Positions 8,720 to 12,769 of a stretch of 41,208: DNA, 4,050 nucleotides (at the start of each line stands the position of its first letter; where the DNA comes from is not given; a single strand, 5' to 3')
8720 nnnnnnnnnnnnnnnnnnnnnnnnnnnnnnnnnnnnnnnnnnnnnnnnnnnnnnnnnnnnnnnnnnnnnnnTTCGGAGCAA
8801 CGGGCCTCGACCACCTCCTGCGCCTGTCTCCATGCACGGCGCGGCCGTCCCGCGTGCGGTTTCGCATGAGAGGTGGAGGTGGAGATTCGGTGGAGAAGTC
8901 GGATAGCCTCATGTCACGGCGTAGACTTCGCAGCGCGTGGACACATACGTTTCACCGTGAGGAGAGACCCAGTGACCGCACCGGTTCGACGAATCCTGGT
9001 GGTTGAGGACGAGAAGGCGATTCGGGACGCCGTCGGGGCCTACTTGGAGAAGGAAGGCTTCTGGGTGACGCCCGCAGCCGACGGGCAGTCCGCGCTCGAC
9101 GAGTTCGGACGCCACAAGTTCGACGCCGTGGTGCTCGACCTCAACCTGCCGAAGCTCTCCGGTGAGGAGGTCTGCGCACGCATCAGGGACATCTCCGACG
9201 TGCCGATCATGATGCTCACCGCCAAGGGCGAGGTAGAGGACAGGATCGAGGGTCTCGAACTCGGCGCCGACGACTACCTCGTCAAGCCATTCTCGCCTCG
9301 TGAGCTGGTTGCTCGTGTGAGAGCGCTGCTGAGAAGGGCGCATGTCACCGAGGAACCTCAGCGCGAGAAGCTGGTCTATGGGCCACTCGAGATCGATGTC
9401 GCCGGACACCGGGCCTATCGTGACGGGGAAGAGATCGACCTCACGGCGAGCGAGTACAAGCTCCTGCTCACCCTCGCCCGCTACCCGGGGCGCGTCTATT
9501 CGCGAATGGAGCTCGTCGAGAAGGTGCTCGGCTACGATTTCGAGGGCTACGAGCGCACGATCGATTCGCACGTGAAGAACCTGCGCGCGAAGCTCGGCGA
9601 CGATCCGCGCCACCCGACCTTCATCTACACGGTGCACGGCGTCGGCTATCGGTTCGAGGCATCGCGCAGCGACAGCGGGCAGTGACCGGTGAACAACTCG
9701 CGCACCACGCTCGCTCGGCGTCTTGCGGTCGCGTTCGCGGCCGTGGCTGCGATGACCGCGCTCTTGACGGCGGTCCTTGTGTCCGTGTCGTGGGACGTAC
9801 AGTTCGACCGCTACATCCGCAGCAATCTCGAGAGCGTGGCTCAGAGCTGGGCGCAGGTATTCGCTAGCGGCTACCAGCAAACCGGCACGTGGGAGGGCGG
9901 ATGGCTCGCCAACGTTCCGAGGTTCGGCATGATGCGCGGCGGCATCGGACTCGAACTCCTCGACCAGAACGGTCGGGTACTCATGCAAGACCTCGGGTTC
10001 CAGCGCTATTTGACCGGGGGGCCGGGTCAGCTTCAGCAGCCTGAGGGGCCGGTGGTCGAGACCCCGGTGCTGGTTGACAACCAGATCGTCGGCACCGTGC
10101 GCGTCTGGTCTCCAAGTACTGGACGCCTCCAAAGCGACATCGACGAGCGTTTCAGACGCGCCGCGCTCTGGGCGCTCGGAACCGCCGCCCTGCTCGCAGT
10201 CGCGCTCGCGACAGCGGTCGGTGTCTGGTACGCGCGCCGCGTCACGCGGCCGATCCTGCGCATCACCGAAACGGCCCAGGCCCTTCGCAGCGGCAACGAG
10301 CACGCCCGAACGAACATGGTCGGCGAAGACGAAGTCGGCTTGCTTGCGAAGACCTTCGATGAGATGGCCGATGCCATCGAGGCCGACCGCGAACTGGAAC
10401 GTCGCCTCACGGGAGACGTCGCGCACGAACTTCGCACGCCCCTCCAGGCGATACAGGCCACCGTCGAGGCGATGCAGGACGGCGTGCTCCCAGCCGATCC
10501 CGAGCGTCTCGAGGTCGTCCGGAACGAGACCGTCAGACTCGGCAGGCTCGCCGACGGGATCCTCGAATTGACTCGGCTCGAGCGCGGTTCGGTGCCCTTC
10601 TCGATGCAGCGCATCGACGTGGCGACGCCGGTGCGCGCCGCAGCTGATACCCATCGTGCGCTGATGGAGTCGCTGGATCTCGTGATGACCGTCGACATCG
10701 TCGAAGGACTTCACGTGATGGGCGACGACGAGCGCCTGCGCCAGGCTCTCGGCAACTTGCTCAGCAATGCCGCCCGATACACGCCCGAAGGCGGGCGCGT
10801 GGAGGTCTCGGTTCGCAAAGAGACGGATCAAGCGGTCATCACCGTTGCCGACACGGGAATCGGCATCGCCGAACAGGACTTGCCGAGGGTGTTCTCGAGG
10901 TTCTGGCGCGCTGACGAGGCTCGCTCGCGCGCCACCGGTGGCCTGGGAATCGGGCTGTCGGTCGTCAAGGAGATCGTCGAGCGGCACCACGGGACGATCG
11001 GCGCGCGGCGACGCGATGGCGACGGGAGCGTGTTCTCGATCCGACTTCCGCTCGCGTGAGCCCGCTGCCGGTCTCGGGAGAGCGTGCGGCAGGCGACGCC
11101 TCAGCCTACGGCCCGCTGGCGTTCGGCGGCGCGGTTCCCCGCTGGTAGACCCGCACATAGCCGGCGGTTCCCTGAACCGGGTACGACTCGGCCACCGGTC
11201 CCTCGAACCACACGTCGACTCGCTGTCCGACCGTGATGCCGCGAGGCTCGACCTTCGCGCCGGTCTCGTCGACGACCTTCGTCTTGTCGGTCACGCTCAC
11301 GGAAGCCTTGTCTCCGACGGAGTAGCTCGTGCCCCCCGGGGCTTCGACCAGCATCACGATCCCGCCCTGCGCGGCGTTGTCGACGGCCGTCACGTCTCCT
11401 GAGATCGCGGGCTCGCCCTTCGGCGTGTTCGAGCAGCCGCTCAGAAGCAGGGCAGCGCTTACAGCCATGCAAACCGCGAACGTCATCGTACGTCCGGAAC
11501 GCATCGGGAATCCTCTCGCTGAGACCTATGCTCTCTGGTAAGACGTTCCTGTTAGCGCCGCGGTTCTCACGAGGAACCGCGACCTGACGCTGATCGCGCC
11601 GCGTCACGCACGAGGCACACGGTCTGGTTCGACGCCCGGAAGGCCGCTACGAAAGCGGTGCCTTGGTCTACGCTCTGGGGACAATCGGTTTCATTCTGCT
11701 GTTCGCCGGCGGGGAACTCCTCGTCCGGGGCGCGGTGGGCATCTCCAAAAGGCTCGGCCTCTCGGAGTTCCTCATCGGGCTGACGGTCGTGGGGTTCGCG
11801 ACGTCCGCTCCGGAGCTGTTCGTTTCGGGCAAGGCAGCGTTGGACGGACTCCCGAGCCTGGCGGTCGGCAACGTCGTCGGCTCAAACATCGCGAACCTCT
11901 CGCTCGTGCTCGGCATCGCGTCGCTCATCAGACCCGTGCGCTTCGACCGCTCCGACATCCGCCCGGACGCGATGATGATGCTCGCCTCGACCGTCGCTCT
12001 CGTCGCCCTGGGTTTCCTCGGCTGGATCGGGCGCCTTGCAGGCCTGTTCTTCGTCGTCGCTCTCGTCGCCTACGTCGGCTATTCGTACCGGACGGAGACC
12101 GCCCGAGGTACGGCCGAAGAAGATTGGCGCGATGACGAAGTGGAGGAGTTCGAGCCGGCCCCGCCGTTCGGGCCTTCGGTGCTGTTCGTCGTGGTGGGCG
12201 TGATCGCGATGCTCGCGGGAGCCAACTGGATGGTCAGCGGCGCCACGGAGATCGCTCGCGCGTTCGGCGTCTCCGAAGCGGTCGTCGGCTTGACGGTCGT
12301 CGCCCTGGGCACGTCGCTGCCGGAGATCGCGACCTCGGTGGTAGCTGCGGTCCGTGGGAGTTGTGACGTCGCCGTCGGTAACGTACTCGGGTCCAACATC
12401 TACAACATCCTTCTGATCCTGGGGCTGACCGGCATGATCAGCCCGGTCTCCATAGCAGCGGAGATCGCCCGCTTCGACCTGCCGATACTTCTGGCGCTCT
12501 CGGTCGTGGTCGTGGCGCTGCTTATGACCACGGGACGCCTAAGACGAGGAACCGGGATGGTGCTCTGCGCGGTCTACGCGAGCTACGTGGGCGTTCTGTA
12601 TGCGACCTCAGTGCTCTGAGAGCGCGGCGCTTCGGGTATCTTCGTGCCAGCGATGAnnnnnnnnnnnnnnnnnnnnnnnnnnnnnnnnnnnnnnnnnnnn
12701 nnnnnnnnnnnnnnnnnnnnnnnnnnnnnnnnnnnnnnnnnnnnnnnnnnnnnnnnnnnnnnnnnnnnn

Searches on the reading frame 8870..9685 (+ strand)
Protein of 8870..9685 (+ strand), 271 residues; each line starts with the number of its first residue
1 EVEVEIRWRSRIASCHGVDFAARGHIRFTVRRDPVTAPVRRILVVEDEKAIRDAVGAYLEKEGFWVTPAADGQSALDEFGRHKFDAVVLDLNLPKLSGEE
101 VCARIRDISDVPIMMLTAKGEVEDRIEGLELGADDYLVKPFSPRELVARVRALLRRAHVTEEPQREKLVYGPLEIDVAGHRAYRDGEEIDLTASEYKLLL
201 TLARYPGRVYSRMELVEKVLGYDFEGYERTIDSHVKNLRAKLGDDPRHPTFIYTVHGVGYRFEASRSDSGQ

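Call 12: search_protein_families(library=pfam, proteins=[window:8870-9685:+], max_evalue=0.001)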
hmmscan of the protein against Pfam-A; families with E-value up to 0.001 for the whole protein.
window:8870-9685:+ (271 aa): 2 families
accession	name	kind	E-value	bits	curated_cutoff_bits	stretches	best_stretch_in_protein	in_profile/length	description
PF00072.30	Response_reg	-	6e-31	107.3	30.2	1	42-151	1-111/111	Response regulator receiver domain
PF00486.34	Trans_reg_C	-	1.2e-26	93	26.2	1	186-262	1-77/77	Transcriptional regulatory protein, C terminal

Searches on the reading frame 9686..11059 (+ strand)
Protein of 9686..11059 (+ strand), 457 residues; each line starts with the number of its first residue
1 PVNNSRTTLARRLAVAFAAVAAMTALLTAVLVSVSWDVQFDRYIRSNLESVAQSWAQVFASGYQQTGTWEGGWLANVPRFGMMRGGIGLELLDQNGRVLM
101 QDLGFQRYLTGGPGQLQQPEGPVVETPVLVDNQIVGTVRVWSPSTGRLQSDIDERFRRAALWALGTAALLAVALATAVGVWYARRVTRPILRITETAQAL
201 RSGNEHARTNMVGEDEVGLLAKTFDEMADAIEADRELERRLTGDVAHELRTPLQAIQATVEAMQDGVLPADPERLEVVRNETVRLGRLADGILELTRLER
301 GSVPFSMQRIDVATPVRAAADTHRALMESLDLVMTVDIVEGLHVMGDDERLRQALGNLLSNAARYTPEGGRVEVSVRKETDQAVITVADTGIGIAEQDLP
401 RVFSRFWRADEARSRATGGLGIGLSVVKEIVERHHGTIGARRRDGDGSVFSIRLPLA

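Call 12: search_protein_families(library=pfam, proteins=[window:9686-11059:+], max_evalue=0.001)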
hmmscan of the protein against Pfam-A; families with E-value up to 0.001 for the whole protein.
window:9686-11059:+ (457 aa): 4 families
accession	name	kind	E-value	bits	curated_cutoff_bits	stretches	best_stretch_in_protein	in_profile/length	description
PF02518.31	HATPase_c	-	2.7e-31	108.7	26.4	1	346-456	1-109/111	Histidine kinase-, DNA gyrase B-, and HSP90-like ATPase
PF00672.30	HAMP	-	1.4e-15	57.8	25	1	181-232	1-52/53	HAMP domain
PF00512.31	HisKA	-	4.6e-13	49.4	26.9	1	239-301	3-66/66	His Kinase A (phospho-acceptor) domain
PF13581.12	HATPase_c_2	-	9.9e-05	22.8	27.4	1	350-424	31-104/127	Histidine kinase-like ATPase domain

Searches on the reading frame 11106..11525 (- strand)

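Call 12: search_protein_families(library=pfam, proteins=[window:11106-11525:-], max_evalue=0.001)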
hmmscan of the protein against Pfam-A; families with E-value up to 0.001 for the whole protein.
window:11106-11525:- (139 aa): 1 family
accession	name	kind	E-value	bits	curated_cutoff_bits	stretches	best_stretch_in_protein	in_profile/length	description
PF11518.13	DUF3221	-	5.7e-09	36.6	26.4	1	93-126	47-80/82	Protein of unknown function (DUF3221)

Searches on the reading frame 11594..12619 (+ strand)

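Call 12: search_protein_families(library=pfam, proteins=[window:11594-12619:+], max_evalue=0.001)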
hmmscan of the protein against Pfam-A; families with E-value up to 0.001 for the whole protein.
window:11594-12619:+ (341 aa): 1 family
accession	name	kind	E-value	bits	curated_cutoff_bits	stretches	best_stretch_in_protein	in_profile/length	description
PF01699.29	Na_Ca_ex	-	5.3e-62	208.7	24.9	2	195-336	2-150/151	Sodium/calcium exchanger protein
